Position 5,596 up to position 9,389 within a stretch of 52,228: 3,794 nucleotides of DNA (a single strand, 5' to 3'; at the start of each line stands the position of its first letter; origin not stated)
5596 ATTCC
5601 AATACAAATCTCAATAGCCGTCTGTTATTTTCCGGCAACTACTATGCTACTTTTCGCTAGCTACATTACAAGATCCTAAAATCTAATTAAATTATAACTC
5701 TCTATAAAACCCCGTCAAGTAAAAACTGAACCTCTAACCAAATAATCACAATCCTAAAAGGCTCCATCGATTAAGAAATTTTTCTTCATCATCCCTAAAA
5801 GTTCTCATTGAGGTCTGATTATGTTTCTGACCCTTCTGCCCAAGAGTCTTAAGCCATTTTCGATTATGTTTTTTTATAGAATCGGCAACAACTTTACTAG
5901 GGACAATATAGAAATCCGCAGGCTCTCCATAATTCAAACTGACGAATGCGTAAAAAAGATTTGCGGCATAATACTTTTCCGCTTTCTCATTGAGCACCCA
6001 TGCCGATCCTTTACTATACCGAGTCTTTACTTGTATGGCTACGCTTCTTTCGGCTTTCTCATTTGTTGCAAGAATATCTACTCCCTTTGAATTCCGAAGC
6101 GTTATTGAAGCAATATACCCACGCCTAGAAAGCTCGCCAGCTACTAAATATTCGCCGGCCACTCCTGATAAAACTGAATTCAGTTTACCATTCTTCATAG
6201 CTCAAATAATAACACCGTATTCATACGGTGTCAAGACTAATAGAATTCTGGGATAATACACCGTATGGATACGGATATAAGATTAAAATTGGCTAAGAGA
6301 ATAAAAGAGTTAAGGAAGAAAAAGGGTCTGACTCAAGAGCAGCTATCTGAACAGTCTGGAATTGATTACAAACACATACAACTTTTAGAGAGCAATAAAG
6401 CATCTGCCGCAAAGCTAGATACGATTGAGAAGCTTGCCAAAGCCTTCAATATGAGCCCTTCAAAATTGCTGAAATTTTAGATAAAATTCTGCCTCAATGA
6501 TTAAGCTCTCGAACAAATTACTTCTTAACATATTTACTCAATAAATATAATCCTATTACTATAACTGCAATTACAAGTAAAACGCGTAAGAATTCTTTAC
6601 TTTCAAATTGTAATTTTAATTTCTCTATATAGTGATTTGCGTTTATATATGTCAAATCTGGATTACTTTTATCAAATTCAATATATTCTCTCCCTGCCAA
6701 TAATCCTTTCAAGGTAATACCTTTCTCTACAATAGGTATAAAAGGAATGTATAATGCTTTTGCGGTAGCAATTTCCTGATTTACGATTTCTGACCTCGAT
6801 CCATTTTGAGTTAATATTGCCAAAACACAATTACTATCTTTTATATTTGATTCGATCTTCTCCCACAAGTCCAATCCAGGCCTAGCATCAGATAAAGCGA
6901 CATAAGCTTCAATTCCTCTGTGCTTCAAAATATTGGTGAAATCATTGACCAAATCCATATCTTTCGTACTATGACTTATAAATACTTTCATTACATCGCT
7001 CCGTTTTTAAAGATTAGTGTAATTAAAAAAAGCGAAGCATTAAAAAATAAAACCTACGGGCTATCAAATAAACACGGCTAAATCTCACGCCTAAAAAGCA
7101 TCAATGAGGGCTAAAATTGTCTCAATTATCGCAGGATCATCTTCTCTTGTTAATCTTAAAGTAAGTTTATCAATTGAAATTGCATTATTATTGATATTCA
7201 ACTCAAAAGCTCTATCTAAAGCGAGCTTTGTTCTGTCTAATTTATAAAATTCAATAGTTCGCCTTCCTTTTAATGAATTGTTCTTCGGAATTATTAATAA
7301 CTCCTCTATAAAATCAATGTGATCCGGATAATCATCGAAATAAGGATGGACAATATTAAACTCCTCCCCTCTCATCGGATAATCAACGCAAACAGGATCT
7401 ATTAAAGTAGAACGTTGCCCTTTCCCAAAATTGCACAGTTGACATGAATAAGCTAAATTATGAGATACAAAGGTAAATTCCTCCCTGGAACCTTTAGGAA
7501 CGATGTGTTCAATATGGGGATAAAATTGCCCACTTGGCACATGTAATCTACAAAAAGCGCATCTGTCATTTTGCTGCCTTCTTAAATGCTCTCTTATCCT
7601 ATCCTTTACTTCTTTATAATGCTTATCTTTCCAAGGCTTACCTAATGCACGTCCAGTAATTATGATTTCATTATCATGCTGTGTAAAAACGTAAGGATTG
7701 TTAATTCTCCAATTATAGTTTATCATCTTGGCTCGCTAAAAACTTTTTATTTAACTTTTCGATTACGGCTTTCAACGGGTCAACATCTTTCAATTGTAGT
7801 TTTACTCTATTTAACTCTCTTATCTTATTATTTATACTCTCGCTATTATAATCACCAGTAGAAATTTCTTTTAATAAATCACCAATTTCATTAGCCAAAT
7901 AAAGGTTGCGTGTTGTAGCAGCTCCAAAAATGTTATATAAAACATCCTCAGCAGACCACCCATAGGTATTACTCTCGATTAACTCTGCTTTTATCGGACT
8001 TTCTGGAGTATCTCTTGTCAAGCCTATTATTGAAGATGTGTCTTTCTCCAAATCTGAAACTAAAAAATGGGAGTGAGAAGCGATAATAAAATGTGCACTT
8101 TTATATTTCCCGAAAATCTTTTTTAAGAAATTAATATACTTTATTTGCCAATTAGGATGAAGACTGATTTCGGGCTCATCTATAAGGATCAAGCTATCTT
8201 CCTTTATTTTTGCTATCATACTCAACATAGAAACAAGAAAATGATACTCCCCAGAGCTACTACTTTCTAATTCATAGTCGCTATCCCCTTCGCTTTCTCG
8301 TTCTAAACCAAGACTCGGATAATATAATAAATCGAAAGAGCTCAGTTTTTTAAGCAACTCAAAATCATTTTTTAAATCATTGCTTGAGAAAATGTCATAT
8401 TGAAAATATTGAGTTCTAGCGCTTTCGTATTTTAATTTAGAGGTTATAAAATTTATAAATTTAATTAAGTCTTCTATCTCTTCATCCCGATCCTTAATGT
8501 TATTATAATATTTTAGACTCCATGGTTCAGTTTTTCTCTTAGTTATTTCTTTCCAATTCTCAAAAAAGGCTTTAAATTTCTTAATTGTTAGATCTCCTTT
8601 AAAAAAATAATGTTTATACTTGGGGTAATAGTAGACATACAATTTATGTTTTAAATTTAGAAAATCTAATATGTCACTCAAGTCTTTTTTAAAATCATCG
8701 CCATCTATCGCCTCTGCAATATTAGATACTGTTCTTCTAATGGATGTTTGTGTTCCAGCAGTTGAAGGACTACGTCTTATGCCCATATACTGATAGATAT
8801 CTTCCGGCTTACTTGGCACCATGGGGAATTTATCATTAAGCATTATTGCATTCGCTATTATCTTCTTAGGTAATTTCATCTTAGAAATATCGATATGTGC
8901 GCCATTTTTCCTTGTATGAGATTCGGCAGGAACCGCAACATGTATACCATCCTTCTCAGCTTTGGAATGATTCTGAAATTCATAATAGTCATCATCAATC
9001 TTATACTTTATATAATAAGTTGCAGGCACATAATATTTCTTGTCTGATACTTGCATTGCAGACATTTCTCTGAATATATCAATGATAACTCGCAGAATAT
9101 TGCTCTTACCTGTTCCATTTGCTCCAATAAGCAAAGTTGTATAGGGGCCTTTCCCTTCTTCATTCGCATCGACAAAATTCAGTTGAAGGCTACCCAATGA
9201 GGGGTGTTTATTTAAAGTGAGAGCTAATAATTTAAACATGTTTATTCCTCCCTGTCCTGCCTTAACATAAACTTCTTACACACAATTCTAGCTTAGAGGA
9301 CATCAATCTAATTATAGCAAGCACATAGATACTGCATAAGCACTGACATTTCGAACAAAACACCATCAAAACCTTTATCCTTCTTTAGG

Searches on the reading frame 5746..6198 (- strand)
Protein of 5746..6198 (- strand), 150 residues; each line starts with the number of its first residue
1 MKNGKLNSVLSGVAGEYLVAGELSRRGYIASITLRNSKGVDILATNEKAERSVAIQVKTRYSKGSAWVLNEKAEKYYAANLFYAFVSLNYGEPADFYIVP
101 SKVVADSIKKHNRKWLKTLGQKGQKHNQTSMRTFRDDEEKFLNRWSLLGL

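Call 3: search_protein_families(library=pfam, proteins=[window:5746-6198:-], max_evalue=0.1)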
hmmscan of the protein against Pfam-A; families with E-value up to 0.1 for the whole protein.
window:5746-6198:- (150 aa): 1 family
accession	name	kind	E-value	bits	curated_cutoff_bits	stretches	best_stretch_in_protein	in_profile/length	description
PF13156.12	Mrr_cat_2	-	0.028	14.8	22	1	38-63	30-54/127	Restriction endonuclease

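Call 4: search_protein_families(library=padloc, proteins=[window:5746-6198:-], max_evalue=0.1)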
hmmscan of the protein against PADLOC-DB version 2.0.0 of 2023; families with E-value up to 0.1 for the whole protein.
window:5746-6198:- (150 aa): 0 families

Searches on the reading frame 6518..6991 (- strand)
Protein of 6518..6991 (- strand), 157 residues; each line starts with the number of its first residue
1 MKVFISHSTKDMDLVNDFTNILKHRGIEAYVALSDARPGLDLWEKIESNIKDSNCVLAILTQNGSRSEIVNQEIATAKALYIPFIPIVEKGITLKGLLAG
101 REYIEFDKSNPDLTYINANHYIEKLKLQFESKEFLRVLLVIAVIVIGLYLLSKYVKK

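Call 3: search_protein_families(library=pfam, proteins=[window:6518-6991:-], max_evalue=0.1)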
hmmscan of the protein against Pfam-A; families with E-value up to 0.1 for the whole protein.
window:6518-6991:- (157 aa): 5 families
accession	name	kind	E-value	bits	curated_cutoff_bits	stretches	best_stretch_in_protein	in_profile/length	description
PF13676.11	TIR_2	-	3.7e-17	63.4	28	1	3-109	1-111/122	TIR domain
PF08937.16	ThsB_TIR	-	5.2e-05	24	21.2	1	4-79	1-85/100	Thoeris protein ThsB, TIR-like domain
PF10137.14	CAP12-PCTIR_TIR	-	8.9e-05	22.9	24.7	1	2-63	1-62/119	CAP12/Pycsar effector protein, TIR domain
PF01582.25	TIR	-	0.00039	20.7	21.3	1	3-77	4-80/179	TIR domain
PF13271.11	DUF4062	-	0.041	14.5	24.7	1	2-62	1-62/82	Domain of unknown function (DUF4062)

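Call 4: search_protein_families(library=padloc, proteins=[window:6518-6991:-], max_evalue=0.1)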
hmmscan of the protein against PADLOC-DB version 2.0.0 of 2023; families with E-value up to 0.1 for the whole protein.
window:6518-6991:- (157 aa): 15 families
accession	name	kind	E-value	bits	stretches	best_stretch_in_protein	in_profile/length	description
PDLC00436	ThsB1|ThsB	-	2.5e-08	31.6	1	2-79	37-118/183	TIR-like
PDLC02012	SAVED5--SAVED_TIR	-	2.7e-08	31.3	1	2-74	15-88/404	-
PDLC02421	Aga_TIR-PNTD1-PNTD2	-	5.6e-08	30.3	1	2-80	5-85/430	Class I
PDLC00419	ThsB1|ThsB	-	6.8e-07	27.3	1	2-79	29-110/165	TIR-like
PDLC02403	Aga_TIR-PNTD1-PNTD2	-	2.9e-06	24.6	1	2-80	4-84/443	Class I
PDLC03957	bSEFIR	-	6.5e-06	24.2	1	2-109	40-166/412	-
PDLC00426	ThsB1|ThsB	-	8.6e-06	23.3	1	3-89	240-332/352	TIR-like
PDLC00422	ThsB1|ThsB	-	9.2e-06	23.3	1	3-106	43-152/194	TIR-like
PDLC05062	PDC-S66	-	2e-05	22.2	1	3-63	151-212/282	-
PDLC00423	ThsB1|ThsB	-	0.00012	19.8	1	2-106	37-146/190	TIR-like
PDLC02962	RT-TIR_XII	-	0.00029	17.8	1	2-87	347-423/478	single gene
PDLC00418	ThsB1|ThsB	-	0.0016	16.4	1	2-92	6-103/155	TIR-like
PDLC03825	spbK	-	0.0022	15.4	1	2-28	150-176/308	-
PDLC00425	ThsB1|ThsB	-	0.0083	13.3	1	2-80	253-338/389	TIR-like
PDLC01368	Cas2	-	0.043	12.1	1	41-65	16-40/62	"CAS-I,CAS-II,CAS-III,CAS-IV,CAS-V,CAS-VI; acquisition_2"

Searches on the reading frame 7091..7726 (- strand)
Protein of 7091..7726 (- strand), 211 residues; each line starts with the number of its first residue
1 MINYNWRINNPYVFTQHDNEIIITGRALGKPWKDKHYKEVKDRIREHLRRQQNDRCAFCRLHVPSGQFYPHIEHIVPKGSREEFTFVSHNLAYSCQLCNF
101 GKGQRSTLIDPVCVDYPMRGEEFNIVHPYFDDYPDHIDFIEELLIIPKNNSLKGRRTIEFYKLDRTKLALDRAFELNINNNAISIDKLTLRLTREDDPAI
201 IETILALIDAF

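Call 3: search_protein_families(library=pfam, proteins=[window:7091-7726:-], max_evalue=0.1)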
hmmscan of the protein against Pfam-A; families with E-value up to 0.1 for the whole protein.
window:7091-7726:- (211 aa): 2 families
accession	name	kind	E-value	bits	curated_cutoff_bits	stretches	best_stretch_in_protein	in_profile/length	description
PF14279.12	HNH_5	-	0.0038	17.6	27.5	1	56-105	1-46/56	HNH endonuclease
PF24446.1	DUF7565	-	0.035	14.9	27.1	1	35-85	11-59/92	Family of unknown function (DUF7565)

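Call 4: search_protein_families(library=padloc, proteins=[window:7091-7726:-], max_evalue=0.1)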
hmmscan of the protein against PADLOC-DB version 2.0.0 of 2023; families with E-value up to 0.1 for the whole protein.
window:7091-7726:- (211 aa): 76 families (the best 25 are shown)
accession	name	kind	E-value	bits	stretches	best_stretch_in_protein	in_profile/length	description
PDLC00345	PtuB1|PtuB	-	3.6e-40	135.9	1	7-203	1-200/223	Unknown function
PDLC00325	PtuB1|PtuB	-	2.6e-39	133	1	8-200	2-196/213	Unknown function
PDLC00335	PtuB1|PtuB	-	8e-31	105.2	1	32-188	25-187/214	Unknown function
PDLC00354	PtuB1|PtuB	-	4.6e-24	83.2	1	13-167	6-174/204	Unknown function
PDLC00352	PtuB1|PtuB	-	9.2e-24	82.3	1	11-177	3-181/206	Unknown function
PDLC00313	PtuB1|PtuB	-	1.9e-22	77.9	2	29-104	25-101/240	Unknown function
PDLC00337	PtuB1|PtuB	-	8.7e-22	76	1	40-182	43-170/216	Unknown function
PDLC00350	PtuB1|PtuB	-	1.2e-20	72.4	1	34-171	30-172/224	Unknown function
PDLC00312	PtuB1|PtuB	-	4.9e-20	70.1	1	33-176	38-183/209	Unknown function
PDLC00339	PtuB1|PtuB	-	7e-18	63.4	1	41-183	52-210/261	Unknown function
PDLC02924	HNH_I-A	-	8.8e-15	53.2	1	28-184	19-163/198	-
PDLC00324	PtuB1|PtuB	-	9e-15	53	1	29-176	20-162/209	Unknown function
PDLC00332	PtuB1|PtuB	-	3.9e-14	51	1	30-176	23-164/212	Unknown function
PDLC00336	PtuB1|PtuB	-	7.1e-13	46.8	1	35-172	47-169/250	Unknown function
PDLC00342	PtuB1|PtuB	-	3.4e-12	44.3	1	30-177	23-156/247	Unknown function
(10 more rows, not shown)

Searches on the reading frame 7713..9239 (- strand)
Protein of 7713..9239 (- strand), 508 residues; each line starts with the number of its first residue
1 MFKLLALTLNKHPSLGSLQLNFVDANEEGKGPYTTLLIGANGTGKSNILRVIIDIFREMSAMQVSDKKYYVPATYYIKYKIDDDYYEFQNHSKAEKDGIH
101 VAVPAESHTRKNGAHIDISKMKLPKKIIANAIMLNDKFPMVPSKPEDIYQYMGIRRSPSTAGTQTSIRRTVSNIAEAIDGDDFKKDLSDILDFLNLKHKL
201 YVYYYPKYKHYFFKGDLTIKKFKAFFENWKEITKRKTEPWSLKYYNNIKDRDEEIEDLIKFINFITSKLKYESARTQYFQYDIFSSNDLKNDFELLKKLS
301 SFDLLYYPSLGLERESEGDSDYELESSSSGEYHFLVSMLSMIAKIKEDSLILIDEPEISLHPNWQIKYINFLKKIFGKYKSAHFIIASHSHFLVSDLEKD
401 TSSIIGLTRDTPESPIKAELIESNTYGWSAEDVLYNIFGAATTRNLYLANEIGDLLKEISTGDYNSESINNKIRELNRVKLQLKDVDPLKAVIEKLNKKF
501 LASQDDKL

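Call 3: search_protein_families(library=pfam, proteins=[window:7713-9239:-], max_evalue=0.1)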
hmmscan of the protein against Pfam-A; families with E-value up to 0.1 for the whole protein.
window:7713-9239:- (508 aa): 7 families
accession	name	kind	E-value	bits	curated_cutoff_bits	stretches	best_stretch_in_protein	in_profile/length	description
PF13304.12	AAA_21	-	2.1e-15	58.1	27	2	218-395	112-304/304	AAA domain, putative AbiEii toxin, Type IV TA system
PF13175.12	AAA_15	-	3.3e-13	50.4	32.1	1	34-394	25-374/374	AAA ATPase domain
PF02463.25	SMC_N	-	4.2e-05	23.5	40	1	32-398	24-206/220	RecF/RecN/SMC N terminal domain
PF13476.12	AAA_23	-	0.0035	18.5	27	1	16-269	11-200/201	AAA domain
PF00005.33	ABC_tran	-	0.026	15.6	25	0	34-57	13-36/137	ABC transporter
PF13555.12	AAA_29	-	0.05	13.8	27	0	31-49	23-39/61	P-loop containing region of AAA domain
PF13245.12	AAA_19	-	0.079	13.6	25.1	0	34-62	13-41/134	AAA domain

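Call 4: search_protein_families(library=padloc, proteins=[window:7713-9239:-], max_evalue=0.1)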
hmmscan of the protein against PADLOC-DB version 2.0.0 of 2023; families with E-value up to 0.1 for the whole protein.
window:7713-9239:- (508 aa): 119 families (the best 25 are shown)
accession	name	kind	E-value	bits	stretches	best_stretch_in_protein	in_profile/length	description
PDLC00265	PtuA1|PtuA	-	2.5e-109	364.5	1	1-498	1-473/479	AAA ATPase domain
PDLC00283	PtuA1|PtuA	-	3.3e-65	219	1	30-500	24-443/448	AAA ATPase domain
PDLC00266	PtuA1|PtuA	-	1.5e-48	164.2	1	20-498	13-477/483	AAA ATPase domain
PDLC00285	PtuA1|PtuA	-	2.5e-38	130.4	1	19-498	13-429/432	AAA ATPase domain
PDLC00273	PtuA1|PtuA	-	1.9e-35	120.6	1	121-497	27-365/375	AAA ATPase domain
PDLC00303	PtuA1|PtuA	-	3.7e-34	116.5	1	125-497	41-379/386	AAA ATPase domain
PDLC00308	PtuA1|PtuA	-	2.2e-32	110.6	1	317-496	270-442/449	AAA ATPase domain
PDLC00289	PtuA1|PtuA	-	2.3e-31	107.2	2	242-479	144-376/404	AAA ATPase domain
PDLC00293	PtuA1|PtuA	-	1.4e-28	98.2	2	317-503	306-489/527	AAA ATPase domain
PDLC04239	PDC-M01A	-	3.5e-25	86.5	2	328-472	391-529/552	-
PDLC00271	PtuA1|PtuA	-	5.1e-23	80.3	2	345-487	276-403/421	AAA ATPase domain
PDLC00305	PtuA1|PtuA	-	6.8e-22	76.3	2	348-477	245-369/392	AAA ATPase domain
PDLC04238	PDC-M01A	-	3.5e-20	70.3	2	326-397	407-477/564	-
PDLC00290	PtuA1|PtuA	-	9.3e-20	69.4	2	337-483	259-399/414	AAA ATPase domain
PDLC00296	PtuA1|PtuA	-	1.9e-19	67.7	1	291-419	278-406/507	AAA ATPase domain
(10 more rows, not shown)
